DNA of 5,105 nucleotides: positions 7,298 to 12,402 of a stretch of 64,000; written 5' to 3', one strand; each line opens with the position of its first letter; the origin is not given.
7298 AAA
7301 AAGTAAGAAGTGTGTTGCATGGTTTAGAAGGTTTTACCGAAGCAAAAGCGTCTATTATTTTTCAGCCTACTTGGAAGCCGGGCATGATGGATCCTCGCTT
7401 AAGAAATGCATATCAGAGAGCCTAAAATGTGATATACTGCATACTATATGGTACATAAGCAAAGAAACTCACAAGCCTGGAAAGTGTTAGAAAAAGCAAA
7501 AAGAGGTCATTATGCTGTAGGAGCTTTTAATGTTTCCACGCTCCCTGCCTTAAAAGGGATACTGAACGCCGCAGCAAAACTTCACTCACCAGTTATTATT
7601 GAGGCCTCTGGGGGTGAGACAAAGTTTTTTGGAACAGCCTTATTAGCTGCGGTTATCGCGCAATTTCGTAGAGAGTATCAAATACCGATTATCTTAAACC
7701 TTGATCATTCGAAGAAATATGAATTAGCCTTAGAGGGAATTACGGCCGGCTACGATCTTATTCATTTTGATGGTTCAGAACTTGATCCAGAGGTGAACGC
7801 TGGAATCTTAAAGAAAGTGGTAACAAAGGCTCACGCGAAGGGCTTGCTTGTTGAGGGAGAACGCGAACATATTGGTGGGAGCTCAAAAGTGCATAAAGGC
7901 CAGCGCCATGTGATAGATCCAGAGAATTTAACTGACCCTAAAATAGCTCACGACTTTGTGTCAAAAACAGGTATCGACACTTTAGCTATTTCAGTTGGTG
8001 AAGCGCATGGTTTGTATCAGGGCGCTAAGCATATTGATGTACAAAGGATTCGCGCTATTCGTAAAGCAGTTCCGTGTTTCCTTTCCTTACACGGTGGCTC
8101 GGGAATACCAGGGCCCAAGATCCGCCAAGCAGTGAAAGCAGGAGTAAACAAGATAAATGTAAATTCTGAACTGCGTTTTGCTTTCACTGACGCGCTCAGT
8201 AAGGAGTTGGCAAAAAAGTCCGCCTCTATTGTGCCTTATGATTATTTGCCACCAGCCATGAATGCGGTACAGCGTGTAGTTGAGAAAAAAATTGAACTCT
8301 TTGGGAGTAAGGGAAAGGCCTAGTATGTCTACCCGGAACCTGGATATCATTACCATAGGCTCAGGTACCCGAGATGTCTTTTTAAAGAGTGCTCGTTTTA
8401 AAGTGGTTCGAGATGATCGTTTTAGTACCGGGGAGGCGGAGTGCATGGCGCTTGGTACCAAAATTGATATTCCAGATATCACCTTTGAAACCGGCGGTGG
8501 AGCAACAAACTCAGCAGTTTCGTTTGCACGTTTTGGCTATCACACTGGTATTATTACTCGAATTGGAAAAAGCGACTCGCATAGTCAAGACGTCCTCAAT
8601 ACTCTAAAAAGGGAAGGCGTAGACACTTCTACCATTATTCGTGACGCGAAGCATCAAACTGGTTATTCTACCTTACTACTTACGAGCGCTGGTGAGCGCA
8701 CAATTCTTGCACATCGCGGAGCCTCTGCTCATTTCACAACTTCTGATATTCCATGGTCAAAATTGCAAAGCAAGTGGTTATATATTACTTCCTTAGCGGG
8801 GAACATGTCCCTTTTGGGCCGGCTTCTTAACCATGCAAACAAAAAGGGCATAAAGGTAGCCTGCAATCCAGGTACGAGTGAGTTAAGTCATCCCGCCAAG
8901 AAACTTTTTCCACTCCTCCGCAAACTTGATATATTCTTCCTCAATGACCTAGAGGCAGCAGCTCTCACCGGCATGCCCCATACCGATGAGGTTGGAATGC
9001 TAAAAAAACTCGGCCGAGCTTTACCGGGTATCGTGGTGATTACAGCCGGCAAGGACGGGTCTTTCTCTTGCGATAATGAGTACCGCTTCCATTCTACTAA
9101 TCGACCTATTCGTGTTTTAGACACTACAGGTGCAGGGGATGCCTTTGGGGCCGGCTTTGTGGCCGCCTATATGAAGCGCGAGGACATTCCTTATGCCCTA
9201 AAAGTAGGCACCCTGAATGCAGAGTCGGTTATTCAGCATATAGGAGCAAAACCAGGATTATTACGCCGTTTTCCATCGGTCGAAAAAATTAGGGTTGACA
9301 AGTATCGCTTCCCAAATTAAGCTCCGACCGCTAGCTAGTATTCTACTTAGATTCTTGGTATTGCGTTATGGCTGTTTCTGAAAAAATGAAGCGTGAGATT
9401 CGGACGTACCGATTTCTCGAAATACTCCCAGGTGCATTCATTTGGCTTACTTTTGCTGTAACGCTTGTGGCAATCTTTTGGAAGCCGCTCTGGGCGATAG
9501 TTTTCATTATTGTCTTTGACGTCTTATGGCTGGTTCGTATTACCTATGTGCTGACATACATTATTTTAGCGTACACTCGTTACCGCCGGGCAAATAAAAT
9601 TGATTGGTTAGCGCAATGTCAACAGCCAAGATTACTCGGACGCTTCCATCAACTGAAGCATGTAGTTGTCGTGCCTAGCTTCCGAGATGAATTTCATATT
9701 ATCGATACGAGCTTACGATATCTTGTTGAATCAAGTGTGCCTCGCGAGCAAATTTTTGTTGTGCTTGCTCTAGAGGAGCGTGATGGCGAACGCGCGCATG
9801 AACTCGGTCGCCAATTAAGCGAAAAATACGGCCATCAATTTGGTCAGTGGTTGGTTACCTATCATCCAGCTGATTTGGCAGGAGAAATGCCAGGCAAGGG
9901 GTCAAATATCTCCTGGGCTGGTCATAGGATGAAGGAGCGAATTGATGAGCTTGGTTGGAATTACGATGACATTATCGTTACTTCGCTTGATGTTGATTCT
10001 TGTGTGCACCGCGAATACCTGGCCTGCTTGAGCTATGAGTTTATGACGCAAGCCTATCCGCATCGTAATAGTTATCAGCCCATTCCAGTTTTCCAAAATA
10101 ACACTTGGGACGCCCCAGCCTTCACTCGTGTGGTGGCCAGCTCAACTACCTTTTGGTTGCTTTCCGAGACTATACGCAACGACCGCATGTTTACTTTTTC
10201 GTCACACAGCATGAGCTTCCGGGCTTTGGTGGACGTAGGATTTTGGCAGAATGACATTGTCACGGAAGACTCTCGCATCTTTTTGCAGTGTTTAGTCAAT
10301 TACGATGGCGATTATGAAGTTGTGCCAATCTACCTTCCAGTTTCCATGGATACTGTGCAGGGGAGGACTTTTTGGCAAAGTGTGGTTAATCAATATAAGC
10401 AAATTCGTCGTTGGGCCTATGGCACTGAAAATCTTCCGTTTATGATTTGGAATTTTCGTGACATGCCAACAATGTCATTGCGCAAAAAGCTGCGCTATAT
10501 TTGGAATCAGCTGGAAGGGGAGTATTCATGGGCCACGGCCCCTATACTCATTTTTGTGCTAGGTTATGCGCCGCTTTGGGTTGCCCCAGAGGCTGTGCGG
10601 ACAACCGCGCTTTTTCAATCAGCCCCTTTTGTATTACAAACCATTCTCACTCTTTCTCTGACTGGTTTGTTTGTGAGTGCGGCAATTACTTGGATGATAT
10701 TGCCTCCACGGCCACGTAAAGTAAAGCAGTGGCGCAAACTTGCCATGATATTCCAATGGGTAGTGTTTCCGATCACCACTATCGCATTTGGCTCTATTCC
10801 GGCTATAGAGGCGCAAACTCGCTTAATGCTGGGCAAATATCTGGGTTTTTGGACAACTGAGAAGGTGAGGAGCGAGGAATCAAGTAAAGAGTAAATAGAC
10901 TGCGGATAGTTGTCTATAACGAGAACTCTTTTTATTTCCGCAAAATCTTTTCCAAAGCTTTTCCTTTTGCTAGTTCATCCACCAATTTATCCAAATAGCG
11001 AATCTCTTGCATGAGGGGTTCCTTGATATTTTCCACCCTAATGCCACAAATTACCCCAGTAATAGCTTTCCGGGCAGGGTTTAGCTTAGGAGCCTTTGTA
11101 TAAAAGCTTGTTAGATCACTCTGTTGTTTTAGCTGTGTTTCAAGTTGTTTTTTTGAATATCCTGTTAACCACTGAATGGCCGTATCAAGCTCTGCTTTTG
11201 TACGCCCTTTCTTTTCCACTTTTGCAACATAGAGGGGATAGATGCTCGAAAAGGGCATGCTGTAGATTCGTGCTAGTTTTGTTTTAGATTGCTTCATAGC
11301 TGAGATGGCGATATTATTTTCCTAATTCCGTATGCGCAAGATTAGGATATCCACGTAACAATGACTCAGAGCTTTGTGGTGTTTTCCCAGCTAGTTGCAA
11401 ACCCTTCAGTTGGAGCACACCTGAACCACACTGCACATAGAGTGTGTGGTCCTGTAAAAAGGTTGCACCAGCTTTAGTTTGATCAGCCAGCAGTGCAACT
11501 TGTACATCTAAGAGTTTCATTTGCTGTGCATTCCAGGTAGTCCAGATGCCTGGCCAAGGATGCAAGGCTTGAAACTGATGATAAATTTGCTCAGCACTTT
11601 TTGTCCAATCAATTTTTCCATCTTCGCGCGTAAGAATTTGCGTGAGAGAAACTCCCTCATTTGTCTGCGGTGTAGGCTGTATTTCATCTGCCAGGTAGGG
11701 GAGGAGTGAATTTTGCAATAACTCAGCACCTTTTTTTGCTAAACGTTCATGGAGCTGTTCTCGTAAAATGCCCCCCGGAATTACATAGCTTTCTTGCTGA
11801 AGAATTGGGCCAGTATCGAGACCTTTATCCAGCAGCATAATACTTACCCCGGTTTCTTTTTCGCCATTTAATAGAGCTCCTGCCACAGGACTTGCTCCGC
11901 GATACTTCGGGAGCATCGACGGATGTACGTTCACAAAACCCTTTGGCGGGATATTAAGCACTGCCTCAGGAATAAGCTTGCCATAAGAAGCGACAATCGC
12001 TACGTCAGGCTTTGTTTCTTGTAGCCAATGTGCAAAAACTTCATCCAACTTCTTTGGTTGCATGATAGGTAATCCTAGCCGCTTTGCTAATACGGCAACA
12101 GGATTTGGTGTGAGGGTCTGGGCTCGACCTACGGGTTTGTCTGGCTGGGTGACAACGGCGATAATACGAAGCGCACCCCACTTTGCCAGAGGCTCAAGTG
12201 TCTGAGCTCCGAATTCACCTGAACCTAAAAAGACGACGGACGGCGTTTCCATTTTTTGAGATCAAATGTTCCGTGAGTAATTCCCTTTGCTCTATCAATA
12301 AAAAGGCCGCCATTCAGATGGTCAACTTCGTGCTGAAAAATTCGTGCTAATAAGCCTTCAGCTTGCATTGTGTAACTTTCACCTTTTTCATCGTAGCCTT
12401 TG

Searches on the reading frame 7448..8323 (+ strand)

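Call 40: search_protein_families(library=pfam, proteins=[window:7448-8323:+], max_evalue=0.0001)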
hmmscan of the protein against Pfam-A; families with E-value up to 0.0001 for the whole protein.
window:7448-8323:+ (291 aa): 1 family
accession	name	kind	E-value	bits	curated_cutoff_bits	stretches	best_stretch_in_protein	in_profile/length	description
PF01116.26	F_bP_aldolase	-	2.3e-75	254.1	25.5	1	11-290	4-277/277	Fructose-bisphosphate aldolase class-II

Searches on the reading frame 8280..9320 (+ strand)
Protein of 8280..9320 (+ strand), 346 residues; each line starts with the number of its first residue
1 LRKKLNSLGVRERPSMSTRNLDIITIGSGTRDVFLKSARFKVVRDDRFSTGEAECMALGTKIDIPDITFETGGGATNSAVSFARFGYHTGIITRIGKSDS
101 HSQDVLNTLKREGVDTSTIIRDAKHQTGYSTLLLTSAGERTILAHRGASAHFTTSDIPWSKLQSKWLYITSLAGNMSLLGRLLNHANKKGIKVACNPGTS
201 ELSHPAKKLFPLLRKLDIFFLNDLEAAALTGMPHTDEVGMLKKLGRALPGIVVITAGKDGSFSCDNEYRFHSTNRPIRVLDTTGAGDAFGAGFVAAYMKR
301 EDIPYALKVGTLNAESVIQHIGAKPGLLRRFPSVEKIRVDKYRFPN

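Call 40: search_protein_families(library=pfam, proteins=[window:8280-9320:+], max_evalue=0.0001)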
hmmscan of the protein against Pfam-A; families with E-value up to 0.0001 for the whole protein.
window:8280-9320:+ (346 aa): 1 family
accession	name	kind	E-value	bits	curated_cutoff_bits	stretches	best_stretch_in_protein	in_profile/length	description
PF00294.29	PfkB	-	1e-42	147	25.8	1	63-324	27-296/302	pfkB family carbohydrate kinase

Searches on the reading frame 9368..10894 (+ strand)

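Call 40: search_protein_families(library=pfam, proteins=[window:9368-10894:+], max_evalue=0.0001)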
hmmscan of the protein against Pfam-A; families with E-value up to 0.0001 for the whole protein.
window:9368-10894:+ (508 aa): 1 family
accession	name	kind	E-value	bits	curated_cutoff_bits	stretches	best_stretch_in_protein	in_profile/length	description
PF13632.12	Glyco_trans_2_3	-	8.1e-07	29.5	27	1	203-411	1-153/198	Glycosyl transferase family group 2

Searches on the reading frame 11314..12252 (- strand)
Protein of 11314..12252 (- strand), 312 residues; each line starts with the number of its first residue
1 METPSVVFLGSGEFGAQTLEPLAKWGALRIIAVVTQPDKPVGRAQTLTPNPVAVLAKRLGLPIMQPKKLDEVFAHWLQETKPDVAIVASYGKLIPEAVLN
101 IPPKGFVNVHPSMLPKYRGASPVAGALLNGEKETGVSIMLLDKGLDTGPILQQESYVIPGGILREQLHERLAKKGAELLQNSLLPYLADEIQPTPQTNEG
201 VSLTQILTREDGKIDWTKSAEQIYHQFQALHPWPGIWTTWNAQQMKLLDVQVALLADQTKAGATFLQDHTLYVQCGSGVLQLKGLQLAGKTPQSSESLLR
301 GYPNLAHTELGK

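Call 26: search_protein_families(library=pfam, proteins=[window:11314-12252:-], max_evalue=0.00001)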
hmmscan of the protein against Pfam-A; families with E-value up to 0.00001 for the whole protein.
window:11314-12252:- (312 aa): 2 families
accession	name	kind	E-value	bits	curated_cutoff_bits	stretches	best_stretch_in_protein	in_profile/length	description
PF00551.24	Formyl_trans_N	-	2.7e-39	135.2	26.1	1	6-180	3-178/181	Formyl transferase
PF02911.23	Formyl_trans_C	-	7.6e-23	81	21.1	1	207-302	2-99/100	Formyl transferase, C-terminal domain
